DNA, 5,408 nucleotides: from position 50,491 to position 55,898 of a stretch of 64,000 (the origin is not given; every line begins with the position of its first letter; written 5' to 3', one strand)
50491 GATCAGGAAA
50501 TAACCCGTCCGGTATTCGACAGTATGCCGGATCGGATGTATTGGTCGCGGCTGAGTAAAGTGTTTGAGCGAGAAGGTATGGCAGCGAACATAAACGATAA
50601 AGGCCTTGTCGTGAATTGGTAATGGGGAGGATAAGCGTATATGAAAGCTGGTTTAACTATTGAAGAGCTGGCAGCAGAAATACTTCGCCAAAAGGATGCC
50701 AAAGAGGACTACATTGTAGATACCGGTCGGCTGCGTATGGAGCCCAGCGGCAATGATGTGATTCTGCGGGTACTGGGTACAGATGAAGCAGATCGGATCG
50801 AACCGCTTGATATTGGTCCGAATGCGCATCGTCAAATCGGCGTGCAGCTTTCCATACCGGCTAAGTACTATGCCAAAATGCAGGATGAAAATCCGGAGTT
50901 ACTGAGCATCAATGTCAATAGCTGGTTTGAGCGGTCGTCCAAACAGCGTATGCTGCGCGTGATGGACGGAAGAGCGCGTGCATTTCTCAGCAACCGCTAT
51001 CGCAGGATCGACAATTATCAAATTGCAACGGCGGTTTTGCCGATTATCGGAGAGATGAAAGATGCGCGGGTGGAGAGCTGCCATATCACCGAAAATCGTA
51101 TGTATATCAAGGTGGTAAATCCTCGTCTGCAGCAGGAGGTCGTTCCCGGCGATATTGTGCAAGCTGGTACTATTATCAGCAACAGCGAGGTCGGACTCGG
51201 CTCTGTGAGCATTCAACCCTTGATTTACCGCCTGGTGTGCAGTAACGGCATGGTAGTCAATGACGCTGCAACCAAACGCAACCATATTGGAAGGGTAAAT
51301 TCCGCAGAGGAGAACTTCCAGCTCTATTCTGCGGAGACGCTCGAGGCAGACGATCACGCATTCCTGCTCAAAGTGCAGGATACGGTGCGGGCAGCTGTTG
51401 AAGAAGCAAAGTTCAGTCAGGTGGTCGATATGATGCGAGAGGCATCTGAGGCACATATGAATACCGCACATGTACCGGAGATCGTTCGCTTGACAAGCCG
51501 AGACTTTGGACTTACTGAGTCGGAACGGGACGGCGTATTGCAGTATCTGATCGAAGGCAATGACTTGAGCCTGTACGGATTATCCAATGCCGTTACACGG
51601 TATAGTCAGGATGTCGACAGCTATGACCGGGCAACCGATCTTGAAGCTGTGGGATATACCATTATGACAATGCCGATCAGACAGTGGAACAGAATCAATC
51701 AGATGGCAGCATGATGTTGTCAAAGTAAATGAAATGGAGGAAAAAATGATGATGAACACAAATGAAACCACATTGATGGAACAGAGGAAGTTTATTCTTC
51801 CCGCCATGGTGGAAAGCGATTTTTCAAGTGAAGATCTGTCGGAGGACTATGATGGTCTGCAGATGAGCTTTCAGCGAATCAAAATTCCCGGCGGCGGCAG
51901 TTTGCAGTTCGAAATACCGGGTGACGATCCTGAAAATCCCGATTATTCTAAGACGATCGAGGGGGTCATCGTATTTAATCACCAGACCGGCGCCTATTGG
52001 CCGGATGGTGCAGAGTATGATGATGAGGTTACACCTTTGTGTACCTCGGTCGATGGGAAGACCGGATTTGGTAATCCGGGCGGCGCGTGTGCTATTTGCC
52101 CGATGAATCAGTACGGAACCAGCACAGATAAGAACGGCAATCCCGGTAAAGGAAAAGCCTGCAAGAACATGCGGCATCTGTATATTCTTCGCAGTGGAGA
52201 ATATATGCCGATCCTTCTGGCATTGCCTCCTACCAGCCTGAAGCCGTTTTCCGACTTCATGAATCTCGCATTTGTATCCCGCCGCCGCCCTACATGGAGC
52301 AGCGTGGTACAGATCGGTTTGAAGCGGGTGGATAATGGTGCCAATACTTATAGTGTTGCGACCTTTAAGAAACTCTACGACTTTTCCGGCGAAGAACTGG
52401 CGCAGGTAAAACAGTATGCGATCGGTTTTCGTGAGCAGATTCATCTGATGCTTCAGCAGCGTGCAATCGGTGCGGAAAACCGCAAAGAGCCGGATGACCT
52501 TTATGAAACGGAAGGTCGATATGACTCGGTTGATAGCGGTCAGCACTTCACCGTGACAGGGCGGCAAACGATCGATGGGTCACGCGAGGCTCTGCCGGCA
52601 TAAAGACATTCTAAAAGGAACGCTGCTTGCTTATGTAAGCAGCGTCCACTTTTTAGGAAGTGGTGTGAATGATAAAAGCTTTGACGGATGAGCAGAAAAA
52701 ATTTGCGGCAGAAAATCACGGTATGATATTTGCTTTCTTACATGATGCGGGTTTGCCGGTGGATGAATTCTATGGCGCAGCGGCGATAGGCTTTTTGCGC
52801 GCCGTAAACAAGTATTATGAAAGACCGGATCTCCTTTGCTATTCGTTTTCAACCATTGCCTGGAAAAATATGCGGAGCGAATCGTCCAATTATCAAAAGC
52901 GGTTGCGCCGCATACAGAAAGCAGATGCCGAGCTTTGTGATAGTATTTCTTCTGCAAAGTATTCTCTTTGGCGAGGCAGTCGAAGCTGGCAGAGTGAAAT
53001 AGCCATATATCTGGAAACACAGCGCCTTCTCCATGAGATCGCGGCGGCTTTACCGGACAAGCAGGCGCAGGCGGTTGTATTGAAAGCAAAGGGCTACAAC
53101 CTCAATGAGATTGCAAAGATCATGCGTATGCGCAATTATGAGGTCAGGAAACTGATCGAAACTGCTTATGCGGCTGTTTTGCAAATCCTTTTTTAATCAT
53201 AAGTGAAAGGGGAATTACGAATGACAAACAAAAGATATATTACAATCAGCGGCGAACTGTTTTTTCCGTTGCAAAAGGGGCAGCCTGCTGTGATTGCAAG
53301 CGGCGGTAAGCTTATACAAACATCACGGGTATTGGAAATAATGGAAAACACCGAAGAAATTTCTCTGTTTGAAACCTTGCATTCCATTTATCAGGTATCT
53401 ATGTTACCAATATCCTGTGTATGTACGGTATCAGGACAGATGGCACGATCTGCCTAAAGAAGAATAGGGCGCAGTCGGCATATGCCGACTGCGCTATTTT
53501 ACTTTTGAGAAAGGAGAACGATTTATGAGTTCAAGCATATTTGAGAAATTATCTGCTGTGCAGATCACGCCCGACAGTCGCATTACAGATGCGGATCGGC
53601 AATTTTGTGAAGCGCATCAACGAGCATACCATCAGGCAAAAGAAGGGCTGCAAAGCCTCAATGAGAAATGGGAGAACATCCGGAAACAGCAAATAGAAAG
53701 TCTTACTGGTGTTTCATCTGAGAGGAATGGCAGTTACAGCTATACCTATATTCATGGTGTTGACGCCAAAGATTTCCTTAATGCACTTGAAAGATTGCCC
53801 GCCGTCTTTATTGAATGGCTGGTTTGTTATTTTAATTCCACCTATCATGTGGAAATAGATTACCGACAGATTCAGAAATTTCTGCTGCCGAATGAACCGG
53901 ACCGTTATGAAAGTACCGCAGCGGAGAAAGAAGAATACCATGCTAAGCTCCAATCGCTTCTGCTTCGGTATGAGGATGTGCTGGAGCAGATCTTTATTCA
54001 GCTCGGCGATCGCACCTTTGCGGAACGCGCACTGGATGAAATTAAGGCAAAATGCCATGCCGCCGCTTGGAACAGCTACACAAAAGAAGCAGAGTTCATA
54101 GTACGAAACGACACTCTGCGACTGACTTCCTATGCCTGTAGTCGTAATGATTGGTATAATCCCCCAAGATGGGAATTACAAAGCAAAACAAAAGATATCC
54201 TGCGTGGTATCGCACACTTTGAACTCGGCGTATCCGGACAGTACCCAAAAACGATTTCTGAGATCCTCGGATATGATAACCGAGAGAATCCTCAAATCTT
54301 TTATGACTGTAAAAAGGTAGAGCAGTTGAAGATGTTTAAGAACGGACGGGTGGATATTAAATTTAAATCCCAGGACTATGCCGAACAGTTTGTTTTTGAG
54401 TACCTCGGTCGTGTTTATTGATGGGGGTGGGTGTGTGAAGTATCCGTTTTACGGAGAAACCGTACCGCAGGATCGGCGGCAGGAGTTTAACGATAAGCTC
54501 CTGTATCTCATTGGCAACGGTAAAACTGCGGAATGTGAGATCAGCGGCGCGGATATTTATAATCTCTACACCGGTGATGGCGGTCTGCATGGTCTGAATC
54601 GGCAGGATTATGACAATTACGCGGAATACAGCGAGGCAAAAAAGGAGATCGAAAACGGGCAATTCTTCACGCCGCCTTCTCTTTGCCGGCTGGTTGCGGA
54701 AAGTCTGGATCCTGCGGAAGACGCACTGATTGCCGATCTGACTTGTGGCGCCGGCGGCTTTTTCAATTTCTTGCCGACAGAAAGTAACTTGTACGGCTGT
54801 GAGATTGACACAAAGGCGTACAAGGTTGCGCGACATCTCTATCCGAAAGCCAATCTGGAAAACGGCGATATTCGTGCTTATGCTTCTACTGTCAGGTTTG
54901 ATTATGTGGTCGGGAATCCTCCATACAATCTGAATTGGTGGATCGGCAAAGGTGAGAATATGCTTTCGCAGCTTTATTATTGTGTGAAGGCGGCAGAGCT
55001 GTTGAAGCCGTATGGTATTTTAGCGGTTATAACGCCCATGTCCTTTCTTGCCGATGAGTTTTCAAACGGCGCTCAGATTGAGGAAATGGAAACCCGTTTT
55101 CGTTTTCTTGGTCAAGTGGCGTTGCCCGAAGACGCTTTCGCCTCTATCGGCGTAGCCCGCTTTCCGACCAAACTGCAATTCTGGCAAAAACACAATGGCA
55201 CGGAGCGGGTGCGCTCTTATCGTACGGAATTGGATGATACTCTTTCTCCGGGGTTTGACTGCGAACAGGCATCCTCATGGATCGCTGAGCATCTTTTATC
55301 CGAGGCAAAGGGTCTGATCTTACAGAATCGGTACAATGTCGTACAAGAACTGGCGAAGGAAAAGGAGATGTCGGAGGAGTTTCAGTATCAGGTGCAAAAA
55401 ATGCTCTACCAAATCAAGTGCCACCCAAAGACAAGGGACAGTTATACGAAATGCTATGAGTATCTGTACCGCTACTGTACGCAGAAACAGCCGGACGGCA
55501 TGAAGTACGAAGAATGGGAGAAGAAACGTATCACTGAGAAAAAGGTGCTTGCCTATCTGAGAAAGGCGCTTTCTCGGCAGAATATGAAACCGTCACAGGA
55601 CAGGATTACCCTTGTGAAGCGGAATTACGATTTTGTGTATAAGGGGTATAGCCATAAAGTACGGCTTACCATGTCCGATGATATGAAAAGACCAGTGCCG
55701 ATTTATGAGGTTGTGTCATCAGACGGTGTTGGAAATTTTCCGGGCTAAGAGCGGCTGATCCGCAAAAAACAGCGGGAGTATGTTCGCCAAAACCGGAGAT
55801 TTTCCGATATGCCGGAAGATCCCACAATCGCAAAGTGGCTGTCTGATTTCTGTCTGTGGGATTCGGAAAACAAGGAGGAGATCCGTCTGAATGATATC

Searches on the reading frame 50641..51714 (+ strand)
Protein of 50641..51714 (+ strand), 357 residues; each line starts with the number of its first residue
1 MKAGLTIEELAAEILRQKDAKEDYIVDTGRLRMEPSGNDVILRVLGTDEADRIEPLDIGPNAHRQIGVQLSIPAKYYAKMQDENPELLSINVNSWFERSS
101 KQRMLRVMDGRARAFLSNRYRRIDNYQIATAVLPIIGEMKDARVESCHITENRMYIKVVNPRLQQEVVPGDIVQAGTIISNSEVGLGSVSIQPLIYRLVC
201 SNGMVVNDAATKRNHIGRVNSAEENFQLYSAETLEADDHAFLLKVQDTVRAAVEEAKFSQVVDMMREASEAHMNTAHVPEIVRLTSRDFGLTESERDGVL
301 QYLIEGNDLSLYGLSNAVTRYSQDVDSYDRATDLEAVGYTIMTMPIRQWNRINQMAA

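Call 81: search_protein_families(library=pfam, proteins=[window:50641-51714:+], max_evalue=0.001)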
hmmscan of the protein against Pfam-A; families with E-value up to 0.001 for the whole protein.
window:50641-51714:+ (357 aa): 1 family
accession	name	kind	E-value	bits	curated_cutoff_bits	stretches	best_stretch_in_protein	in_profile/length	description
PF06067.16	DUF932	-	2.1e-09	37.9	23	1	116-325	5-209/227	Domain of unknown function (DUF932)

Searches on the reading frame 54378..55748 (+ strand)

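Call 81: search_protein_families(library=pfam, proteins=[window:54378-55748:+], max_evalue=0.001)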
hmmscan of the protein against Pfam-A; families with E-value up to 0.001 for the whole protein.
window:54378-55748:+ (456 aa): 3 families
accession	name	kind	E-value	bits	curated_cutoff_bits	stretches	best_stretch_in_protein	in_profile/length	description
PF02384.22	N6_Mtase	-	1.4e-12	48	20.4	1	88-195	20-144/311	N-6 DNA Methylase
PF07669.17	Eco57I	-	8.6e-08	32.9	25.3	1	170-227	71-141/171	Eco57I restriction-modification methylase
PF05175.20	MTS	-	1.8e-05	24.9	23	1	104-219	21-140/170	Methyltransferase small domain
